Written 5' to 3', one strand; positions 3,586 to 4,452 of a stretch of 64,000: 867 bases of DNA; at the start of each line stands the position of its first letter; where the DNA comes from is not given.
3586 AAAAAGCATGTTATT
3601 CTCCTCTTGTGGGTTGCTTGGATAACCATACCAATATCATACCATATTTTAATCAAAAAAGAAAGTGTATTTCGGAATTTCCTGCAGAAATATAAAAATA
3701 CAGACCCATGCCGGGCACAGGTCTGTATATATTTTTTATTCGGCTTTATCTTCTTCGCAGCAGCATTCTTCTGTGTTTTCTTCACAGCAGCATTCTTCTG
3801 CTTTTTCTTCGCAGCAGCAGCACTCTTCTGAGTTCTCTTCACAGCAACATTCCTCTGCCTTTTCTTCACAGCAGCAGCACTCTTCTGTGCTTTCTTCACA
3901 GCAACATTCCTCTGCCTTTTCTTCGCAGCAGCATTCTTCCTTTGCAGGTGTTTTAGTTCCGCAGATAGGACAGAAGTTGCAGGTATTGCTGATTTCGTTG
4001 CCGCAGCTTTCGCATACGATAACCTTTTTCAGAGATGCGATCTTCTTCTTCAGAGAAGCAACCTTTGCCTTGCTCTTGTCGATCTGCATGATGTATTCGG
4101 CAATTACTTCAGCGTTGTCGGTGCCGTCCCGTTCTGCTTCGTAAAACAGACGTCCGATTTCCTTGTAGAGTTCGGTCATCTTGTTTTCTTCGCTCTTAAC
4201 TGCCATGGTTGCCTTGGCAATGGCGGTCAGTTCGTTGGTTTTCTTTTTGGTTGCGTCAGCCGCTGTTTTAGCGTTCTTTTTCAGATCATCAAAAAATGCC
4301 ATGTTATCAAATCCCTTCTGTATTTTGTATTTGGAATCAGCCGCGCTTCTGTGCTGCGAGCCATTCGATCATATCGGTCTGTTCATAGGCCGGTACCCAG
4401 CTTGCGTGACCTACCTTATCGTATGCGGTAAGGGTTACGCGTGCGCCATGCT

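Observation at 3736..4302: Zinc-ribbon protein ending in seven EECCC(C)EE repeats (23 vicinal cysteines)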

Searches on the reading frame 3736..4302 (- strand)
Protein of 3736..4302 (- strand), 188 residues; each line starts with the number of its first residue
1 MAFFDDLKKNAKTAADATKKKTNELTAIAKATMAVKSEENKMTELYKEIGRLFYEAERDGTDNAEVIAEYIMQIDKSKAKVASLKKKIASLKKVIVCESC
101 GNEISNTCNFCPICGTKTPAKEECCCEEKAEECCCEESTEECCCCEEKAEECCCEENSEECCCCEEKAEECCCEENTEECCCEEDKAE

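Call 3: search_protein_families(library=pfam, proteins=[window:3736-4302:-], max_evalue=1)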
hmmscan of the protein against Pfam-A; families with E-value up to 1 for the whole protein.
window:3736-4302:- (188 aa): 6 families
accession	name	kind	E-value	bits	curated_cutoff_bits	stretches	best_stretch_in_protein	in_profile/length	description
PF05837.17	CENP-H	-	0.12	12.6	29.9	1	5-95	92-177/202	Centromere protein H (CENP-H)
PF18169.6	SLATT_6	-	0.16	12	27.1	1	36-85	85-134/176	SMODS and SLOG-associating 2TM effector domain 6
PF05791.16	Bacillus_HBL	-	0.21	11.8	29.1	1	4-95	88-174/177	Bacillus haemolytic enterotoxin (HBL)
PF07926.17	TPR_MLP1_2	-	0.35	11.3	36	1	5-93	29-117/129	TPR/MLP1/MLP2-like protein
PF05203.21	Hom_end_hint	-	0.51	10.7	32.1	1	10-94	80-165/228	Hom_end-associated Hint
PF02185.22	HR1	-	0.54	10.7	33.1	1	42-93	22-61/67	Hr1 repeat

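Call 4: search_protein_families(library=ncbifam, proteins=[window:3736-4302:-], max_evalue=1)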
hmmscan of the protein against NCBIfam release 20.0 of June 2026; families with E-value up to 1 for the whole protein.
window:3736-4302:- (188 aa): 3 families
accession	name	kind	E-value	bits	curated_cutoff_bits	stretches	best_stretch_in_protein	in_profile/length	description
NF002244.0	PRK01156.1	equivalog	8.5e-05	20.8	847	1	5-118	349-462/895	DNA double-strand break repair ATPase Rad50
TIGR02169.1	SMC_prok_A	equivalog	0.0019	15.9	729.4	1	7-95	701-789/1165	chromosome segregation protein SMC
NF005651.0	PRK07418.1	subfamily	0.048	11.8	942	1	75-117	572-616/617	acetolactate synthase large subunit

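Call 6: find_homologous_proteins(query=window:3739-4302:-, max_evalue=0.001)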
Query window:3739-4302:- (188 aa): 149 proteins with E <= 0.001 among 3368 candidates; the best 120 are listed.
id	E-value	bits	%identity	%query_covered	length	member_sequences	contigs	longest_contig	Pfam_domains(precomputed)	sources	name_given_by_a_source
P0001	3.7e-108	378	100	100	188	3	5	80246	-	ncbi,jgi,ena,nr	ncbi:MAG: hypothetical protein E7658_00765 [Ruminococcaceae bacterium]|nr:hypothetical protein [Osci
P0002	3.7e-78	280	88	68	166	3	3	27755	-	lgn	-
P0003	3.0e-70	254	84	64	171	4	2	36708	-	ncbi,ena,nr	ncbi:MAG: hypothetical protein IJ325_05955 [Clostridia bacterium]|nr:hypothetical protein [Clostridi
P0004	1.3e-59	219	64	89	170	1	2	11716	-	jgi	-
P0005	5.1e-50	188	50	99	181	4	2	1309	-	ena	-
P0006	4.6e-48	182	56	65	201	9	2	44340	-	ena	-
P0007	1.1e-45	174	50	83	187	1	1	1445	-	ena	-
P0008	2.1e-44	170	60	65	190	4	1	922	-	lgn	-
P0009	3.0e-44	169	49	94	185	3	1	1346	-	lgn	-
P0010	3.6e-44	169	54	90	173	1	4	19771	-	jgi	-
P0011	6.6e-44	168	-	-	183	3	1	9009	-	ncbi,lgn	-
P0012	2.5e-43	166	60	64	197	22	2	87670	-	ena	-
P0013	6.9e-43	165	61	63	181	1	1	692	-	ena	-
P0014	9.5e-42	161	52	95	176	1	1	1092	-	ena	-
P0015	2.4e-41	160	60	65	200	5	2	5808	-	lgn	-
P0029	4.3e-38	149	55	77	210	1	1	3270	PF13240.12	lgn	-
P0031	1.1e-37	148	51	91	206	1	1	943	PF13240.12,PF13248.12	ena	-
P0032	1.5e-37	147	50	100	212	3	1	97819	PF13240.12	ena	-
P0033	2.5e-37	147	51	85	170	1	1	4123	PF13240.12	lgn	-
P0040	1.9e-36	144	50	77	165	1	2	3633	PF13240.12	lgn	-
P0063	5.8e-34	136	42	100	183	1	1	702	PF13240.12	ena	-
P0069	8.4e-33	132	57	61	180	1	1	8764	PF13240.12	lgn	-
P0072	2.3e-32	130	53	63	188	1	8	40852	-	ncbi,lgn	-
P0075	1.1e-31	128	53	63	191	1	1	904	PF13240.12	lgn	-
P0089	2.5e-25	108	38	84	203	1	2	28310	-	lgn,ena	-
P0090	8.6e-24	103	30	62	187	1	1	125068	-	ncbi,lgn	-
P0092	1.0e-18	86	35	68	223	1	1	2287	PF13240.12,PF12773.14,PF17032.11,PF24460.2,PF13248.12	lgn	-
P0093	9.9e-17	80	32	98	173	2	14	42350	PF24463.2,PF24460.2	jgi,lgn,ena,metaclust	metaclust:\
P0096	4.0e-16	78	35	65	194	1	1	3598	PF13240.12,PF12773.14,PF17032.11,PF24460.2,PF13248.12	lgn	-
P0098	3.1e-15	75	33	88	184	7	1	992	PF13240.12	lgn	-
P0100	3.9e-14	71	35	60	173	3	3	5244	PF13240.12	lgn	-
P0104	2.2e-13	69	30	79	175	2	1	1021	PF13240.12,PF13248.12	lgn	-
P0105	5.3e-13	67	26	61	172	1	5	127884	-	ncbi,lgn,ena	-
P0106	6.7e-13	67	29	90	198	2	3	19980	PF13240.12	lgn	-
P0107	7.6e-13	67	32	94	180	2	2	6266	PF13240.12,PF24460.2,PF13248.12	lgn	-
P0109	3.5e-12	65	36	73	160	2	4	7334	PF13240.12,PF12773.14,PF17032.11,PF13248.12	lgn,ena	-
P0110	5.7e-12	64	30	67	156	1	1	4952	PF13240.12,PF12773.14,PF24460.2,PF13248.12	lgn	-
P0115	5.0e-10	58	25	94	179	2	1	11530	-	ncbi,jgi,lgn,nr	ncbi:MAG: hypothetical protein FWD23_07895 [Oscillospiraceae bacterium]|nr:hypothetical protein [Osc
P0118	9.6e-10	57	34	68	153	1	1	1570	PF13240.12,PF12773.14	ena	-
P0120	3.7e-9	55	29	67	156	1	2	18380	PF13240.12,PF12773.14,PF24460.2,PF13248.12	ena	-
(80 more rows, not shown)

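Call 9: search_protein_families(library=pfam, proteins=[P0093, P0092, P0107, P0032, P0109, P0118], max_evalue=0.1)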
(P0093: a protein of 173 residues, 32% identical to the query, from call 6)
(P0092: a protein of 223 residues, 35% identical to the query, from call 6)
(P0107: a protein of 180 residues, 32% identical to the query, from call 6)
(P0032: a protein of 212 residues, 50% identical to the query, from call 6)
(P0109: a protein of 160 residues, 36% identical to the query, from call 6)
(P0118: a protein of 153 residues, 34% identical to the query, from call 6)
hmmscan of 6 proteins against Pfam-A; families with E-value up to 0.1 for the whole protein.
P0093 (173 aa): 6 families
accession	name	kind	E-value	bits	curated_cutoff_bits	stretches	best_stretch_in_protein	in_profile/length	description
PF24463.1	DUF7577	-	2.1e-06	27.6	28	1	91-115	1-25/27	Domain of unknown function (DUF7577)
PF24460.1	DUF7575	-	1.6e-05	24.5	28.5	1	91-115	2-26/28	Domain of unknown function (DUF7575)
PF17032.10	Zn_ribbon_15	-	5.2e-05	24.4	28.9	1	89-113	49-73/73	zinc-ribbon family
PF13240.11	Zn_Ribbon_1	-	6.3e-05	23.1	25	1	95-115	2-22/23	zinc-ribbon domain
PF12773.13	DZR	-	0.00033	21.2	27.3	1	93-113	25-45/45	Double zinc ribbon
PF09297.16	Zn_ribbon_NUD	-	0.0056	16.8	24.8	1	105-120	2-17/32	NADH pyrophosphatase zinc ribbon domain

P0092 (223 aa): 19 families
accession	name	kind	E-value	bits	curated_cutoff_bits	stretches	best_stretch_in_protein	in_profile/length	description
PF13240.11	Zn_Ribbon_1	-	1.4e-12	47.4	25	2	202-223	2-23/23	zinc-ribbon domain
PF13248.11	Zn_ribbon_3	-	1.4e-10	40.7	27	2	199-223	2-26/26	zinc-ribbon domain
PF12773.13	DZR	-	3.5e-09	37.1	27.3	2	93-113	25-45/45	Double zinc ribbon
PF17032.10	Zn_ribbon_15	-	5.2e-09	37.2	28.9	2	87-113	51-73/73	zinc-ribbon family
PF24460.1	DUF7575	-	1.9e-07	30.7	28.5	1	92-113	3-24/28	Domain of unknown function (DUF7575)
PF18912.6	DZR_2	-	9.1e-05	22.7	27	1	94-118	9-34/56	Double zinc ribbon domain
PF24463.1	DUF7577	-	0.00012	22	28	1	95-116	5-26/27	Domain of unknown function (DUF7577)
PF09297.16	Zn_ribbon_NUD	-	0.00028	21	24.8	0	108-121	5-18/32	NADH pyrophosphatase zinc ribbon domain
PF04423.19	Rad50_zn_hook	-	0.0023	18.2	24.3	1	76-102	2-29/52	Rad50 zinc hook motif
PF08271.17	Zn_Ribbon_TF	-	0.0092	16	29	0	94-114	2-27/43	TFIIB zinc-binding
PF07282.18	Cas12f1-like_TNB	-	0.013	16.1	26.3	0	190-222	19-49/60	Cas12f1-like, TNB domain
PF15616.11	TerY_C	-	0.014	16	28.4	1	76-128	58-107/129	TerY-C metal binding domain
PF14952.11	zf-tcix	-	0.016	15.2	31.2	1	90-109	8-27/42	Putative treble-clef, zinc-finger, Zn-binding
PF18551.6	TackOD1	-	0.018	15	32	0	173-220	48-95/188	Thaumarchaeal output domain 1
PF15623.11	CT47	-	0.024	15.1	27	1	115-200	187-263/279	Cancer/testis gene family 47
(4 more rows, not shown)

P0107 (180 aa): 3 families
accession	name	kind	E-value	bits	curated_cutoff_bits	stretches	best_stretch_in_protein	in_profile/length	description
PF13240.11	Zn_Ribbon_1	-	5.5e-08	32.8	25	1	102-122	2-22/23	zinc-ribbon domain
PF24460.1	DUF7575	-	6.1e-07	29.1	28.5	1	100-123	4-27/28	Domain of unknown function (DUF7575)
PF13248.11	Zn_ribbon_3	-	7.6e-06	25.7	27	1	100-123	3-26/26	zinc-ribbon domain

P0032 (212 aa): 1 family
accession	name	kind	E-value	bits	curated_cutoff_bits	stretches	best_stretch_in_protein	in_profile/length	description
PF13240.11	Zn_Ribbon_1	-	5.4e-08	32.8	25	1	99-120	2-23/23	zinc-ribbon domain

P0109 (160 aa): 22 families
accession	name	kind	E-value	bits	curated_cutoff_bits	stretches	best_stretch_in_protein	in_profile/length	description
PF13240.11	Zn_Ribbon_1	-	1.6e-07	31.3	25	1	95-115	2-22/23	zinc-ribbon domain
PF13248.11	Zn_ribbon_3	-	1.7e-06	27.7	27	1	92-116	2-26/26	zinc-ribbon domain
PF12773.13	DZR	-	1.7e-05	25.4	27.3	1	95-117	1-23/45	Double zinc ribbon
PF17032.10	Zn_ribbon_15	-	2.1e-05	25.7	28.9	1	88-113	48-73/73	zinc-ribbon family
PF09297.16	Zn_ribbon_NUD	-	4.2e-05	23.6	24.8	1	106-121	3-18/32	NADH pyrophosphatase zinc ribbon domain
PF24460.1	DUF7575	-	0.00011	22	28.5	1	91-115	2-26/28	Domain of unknown function (DUF7575)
PF16003.10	DUF4776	-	0.00018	21.1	27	1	90-153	4-69/503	Domain of unknown function (DUF4776)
PF01155.25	HypA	-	0.00037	20.9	28.9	1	70-116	49-96/112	Hydrogenase/urease nickel incorporation, metallochaperone, hypA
PF18912.6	DZR_2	-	0.00048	20.3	27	1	93-118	8-33/56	Double zinc ribbon domain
PF14149.11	YhfH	-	0.00091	19.4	27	1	109-125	16-31/37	YhfH-like protein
PF08772.16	Zn_ribbon_NOB1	-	0.002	18.6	24.9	1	93-121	9-38/72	Nin one binding (NOB1) Zn-ribbon like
PF07191.17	Zn_ribbon_6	-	0.0035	17.8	25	1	89-118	13-41/67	Double zinc ribbon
PF14803.11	Zn_ribbon_Nudix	-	0.011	16.1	25.6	0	108-120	2-14/34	Nudix N-terminal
PF22400.1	DUF6980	-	0.013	16.1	27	1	105-143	51-87/99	Domain of unknown function (DUF6980)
PF24463.1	DUF7577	-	0.033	14.2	28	1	94-115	4-25/27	Domain of unknown function (DUF7577)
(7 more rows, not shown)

P0118 (153 aa): 12 families
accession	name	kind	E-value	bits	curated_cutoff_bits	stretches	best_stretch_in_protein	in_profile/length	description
PF13240.11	Zn_Ribbon_1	-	3.4e-06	27.1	25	1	98-118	1-21/23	zinc-ribbon domain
PF12773.13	DZR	-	3.5e-06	27.5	27.3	1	96-117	24-45/45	Double zinc ribbon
PF13248.11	Zn_ribbon_3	-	0.00029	20.6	27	1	97-119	3-25/26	zinc-ribbon domain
PF17032.10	Zn_ribbon_15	-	0.0019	19.4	28.9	1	90-117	46-73/73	zinc-ribbon family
PF08772.16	Zn_ribbon_NOB1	-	0.0032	18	24.9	1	97-119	9-32/72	Nin one binding (NOB1) Zn-ribbon like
PF24650.2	TT1_Tal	-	0.0037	17.3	27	1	13-52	13-51/90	Tal, N-terminal tail tube TT1 domain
PF18912.6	DZR_2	-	0.014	15.7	27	1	98-125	9-36/56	Double zinc ribbon domain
PF01155.25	HypA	-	0.027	14.9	28.9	1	90-132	64-108/112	Hydrogenase/urease nickel incorporation, metallochaperone, hypA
PF24460.1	DUF7575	-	0.048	13.5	28.5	1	97-120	4-27/28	Domain of unknown function (DUF7575)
PF14523.12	Syntaxin_2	-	0.056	13.9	26.5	1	20-55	24-59/134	Syntaxin-like protein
PF08792.16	A2L_zn_ribbon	-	0.078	13.1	22.9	0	94-122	1-33/33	A2L zinc ribbon domain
PF14138.11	COX16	-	0.09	13.5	27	0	15-57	26-68/79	Cytochrome c oxidase assembly protein COX16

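Call 11: find_encoding_contigs(protein=P0012, flank=6000, max_places=2)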
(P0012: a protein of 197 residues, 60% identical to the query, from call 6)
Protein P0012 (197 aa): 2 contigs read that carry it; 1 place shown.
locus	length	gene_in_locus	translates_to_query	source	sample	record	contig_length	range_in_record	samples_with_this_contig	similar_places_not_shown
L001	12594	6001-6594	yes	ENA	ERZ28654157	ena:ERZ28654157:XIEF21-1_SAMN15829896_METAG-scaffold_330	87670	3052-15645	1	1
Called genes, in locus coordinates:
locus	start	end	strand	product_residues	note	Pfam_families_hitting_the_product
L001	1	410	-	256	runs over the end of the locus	PF13353:Fer4_12, PF04055:Radical_SAM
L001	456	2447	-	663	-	PF02901:PFL-like, PF01228:Gly_radical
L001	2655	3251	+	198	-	PF19700:DUF6198, PF02588:YitT_membrane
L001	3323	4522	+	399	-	PF03315:SDH_beta, PF03313:SDH_alpha, PF03315:SDH_beta (weak)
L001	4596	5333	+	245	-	PF03629:SASA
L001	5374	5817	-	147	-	PF03862:SpoVAC_SpoVAEB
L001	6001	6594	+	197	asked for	-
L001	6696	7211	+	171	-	PF09419:PGP_phosphatase (faint), PF00702:Hydrolase, PF13419:HAD_2, PF13242:Hydrolase_like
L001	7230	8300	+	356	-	PF01321:Creatinase_N, PF00557:Peptidase_M24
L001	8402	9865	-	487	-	PF13416:SBP_bac_8 (weak)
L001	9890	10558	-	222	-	PF07385:Lyx_isomer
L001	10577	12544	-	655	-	PF14871:GHL6, PF08532:Glyco_hydro_42M (weak)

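Call 12: find_encoding_contigs(protein=P0105, flank=6000, max_places=2)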
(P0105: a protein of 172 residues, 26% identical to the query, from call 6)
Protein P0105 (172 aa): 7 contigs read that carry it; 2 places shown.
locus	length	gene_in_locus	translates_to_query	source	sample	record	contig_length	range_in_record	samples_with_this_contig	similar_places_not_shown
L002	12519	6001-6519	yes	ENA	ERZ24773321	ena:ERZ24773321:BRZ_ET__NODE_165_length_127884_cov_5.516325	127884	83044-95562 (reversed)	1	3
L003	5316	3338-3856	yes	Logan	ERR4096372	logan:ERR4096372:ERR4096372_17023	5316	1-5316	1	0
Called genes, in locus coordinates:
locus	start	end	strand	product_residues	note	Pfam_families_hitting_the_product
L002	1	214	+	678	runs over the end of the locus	PF01368:DHH, PF02272:DHHA1, PF17768:RecJ_OB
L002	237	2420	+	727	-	PF01966:HD, PF13328:HD_4, PF04607:RelA_SpoT, PF02824:TGS, PF19296:RelA_AH, PF28438:RelA_RIS, PF13291:ACT_4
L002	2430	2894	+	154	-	PF02580:Tyr_Deacylase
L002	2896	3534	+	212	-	PF00753:Lactamase_B, PF12706:Lactamase_B_2 (weak)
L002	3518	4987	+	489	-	PF04055:Radical_SAM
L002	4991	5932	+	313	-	PF00485:PRK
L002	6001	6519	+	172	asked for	-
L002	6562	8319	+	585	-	PF01943:Polysacc_synt, PF01554:MatE, PF03023:MurJ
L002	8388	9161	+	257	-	PF01503:PRA-PH (faint), PF03819:MazG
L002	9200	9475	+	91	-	PF00216:Bac_DNA_binding, PF18291:HU-HIG (weak)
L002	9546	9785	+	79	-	PF01479:S4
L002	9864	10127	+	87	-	PF07873:YabP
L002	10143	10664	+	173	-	PF09578:Spore_YabQ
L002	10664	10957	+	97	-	PF04977:DivIC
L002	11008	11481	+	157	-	PF00575:S1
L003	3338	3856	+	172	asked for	-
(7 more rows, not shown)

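Call 13: find_encoding_contigs(protein=P0090, flank=6000, max_places=2)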
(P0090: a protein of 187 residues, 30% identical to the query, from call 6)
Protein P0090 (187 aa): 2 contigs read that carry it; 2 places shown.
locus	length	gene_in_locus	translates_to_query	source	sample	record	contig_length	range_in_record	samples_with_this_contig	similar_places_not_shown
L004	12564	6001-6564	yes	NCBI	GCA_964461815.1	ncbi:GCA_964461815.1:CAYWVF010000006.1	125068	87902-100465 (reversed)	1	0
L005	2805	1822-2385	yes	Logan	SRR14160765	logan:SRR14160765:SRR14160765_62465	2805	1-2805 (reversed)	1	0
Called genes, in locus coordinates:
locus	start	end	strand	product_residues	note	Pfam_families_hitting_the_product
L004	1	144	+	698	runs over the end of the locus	PF01368:DHH, PF02272:DHHA1, PF17768:RecJ_OB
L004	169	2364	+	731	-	PF13328:HD_4, PF01966:HD, PF04607:RelA_SpoT, PF02824:TGS, PF19296:RelA_AH, PF28438:RelA_RIS, PF13291:ACT_4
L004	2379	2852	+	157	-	PF02580:Tyr_Deacylase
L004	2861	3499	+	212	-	PF00753:Lactamase_B, PF12706:Lactamase_B_2 (weak)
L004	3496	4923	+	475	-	PF04055:Radical_SAM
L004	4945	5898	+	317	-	PF00485:PRK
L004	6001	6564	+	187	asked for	-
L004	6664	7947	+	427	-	PF01979:Amidohydro_1, PF07969:Amidohydro_3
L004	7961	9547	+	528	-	PF01943:Polysacc_synt, PF03023:MurJ, PF01554:MatE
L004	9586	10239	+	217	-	PF03819:MazG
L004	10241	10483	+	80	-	PF01479:S4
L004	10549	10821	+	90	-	PF07873:YabP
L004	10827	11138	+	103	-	PF09578:Spore_YabQ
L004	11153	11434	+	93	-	PF04977:DivIC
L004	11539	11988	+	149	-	PF00575:S1, PF23459:S1_RRP5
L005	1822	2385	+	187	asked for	-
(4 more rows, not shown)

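Call 21: find_encoding_contigs(protein=P0032, flank=6000, max_places=1)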
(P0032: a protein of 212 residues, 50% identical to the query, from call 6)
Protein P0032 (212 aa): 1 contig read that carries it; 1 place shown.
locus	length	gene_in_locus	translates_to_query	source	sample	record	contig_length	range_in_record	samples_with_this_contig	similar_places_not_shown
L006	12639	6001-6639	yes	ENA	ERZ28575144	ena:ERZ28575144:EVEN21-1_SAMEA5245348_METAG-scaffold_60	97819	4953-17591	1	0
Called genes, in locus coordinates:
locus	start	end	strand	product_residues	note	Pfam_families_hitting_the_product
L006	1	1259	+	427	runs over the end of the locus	-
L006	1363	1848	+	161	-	PF01668:SmpB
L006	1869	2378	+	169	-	PF14512:TM1586_NiRdase (faint), PF00881:Nitroreductase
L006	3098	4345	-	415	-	PF01120:Alpha_L_fucos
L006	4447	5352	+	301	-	PF02588:YitT_membrane, PF10035:DUF2179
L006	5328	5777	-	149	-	PF03862:SpoVAC_SpoVAEB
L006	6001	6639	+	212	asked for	PF13240:Zn_Ribbon_1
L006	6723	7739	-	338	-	PF01408:GFO_IDH_MocA, PF22725:GFO_IDH_MocA_C3 (faint)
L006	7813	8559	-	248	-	PF00574:CLP_protease, PF25145:NfeD1b_N (faint)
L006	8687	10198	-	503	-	-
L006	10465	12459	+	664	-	PF17128:DUF5107, PF13432:TPR_16 (faint)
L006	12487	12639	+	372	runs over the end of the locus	-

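Call 22: find_encoding_contigs(protein=P0093, flank=6000, max_places=2)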
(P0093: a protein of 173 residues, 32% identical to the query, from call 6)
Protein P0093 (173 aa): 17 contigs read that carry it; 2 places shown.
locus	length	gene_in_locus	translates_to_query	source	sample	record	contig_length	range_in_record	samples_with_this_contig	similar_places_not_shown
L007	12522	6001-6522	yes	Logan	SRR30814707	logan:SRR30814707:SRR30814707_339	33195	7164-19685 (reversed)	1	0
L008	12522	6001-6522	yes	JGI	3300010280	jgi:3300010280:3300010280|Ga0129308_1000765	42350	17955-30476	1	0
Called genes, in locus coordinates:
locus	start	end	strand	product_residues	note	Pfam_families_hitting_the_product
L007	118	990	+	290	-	PF00288:GHMP_kinases_N, PF08544:GHMP_kinases_C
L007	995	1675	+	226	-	PF00392:GntR, PF07729:FCD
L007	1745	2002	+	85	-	-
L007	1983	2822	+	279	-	PF01177:Asp_Glu_race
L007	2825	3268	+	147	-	PF09148:DUF1934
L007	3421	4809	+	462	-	PF10112:Halogen_Hydrol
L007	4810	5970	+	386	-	PF05816:TelA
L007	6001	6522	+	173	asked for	PF24460:DUF7575 (weak), PF24463:DUF7577 (weak)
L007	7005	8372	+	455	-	PF01235:Na_Ala_symp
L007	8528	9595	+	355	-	PF01795:Methyltransf_5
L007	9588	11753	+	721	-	PF14498:Glyco_hyd_65N_2, PF22124:Glyco_hydro_95_cat, PF21307:Glyco_hydro_95_C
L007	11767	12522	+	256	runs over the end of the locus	PF02811:PHP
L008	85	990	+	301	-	PF00288:GHMP_kinases_N, PF08544:GHMP_kinases_C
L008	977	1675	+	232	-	PF00392:GntR, PF07729:FCD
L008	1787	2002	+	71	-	-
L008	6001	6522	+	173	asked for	PF24460:DUF7575 (weak), PF24463:DUF7577 (weak)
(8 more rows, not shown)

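Call 23: find_encoding_contigs(protein=P0072, flank=6000, max_places=1)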
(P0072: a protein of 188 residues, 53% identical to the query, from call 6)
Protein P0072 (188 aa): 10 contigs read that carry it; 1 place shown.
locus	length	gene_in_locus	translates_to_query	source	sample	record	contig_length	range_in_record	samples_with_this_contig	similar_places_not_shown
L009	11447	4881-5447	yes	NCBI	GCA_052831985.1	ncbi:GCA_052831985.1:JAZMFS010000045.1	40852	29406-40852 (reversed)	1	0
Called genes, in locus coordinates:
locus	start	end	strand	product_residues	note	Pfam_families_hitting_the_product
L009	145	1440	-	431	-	PF04542:Sigma70_r2, PF04545:Sigma70_r4 (weak), PF08281:Sigma70_r4_2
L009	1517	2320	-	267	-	PF01177:Asp_Glu_race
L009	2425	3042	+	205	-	PF02588:YitT_membrane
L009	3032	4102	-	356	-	PF01381:HTH_3, PF12844:HTH_19, PF13443:HTH_26 (weak), PF13560:HTH_31 (weak)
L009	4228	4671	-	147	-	PF03862:SpoVAC_SpoVAEB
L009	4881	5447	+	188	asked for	-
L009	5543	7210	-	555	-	PF04542:Sigma70_r2, PF13384:HTH_23 (faint), PF04545:Sigma70_r4 (weak), PF08281:Sigma70_r4_2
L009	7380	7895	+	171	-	PF00358:PTS_EIIA_1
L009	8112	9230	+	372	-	PF02065:Melibiase (weak), PF16499:Melibiase_2, PF17801:Melibiase_C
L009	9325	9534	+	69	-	-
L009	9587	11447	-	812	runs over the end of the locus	-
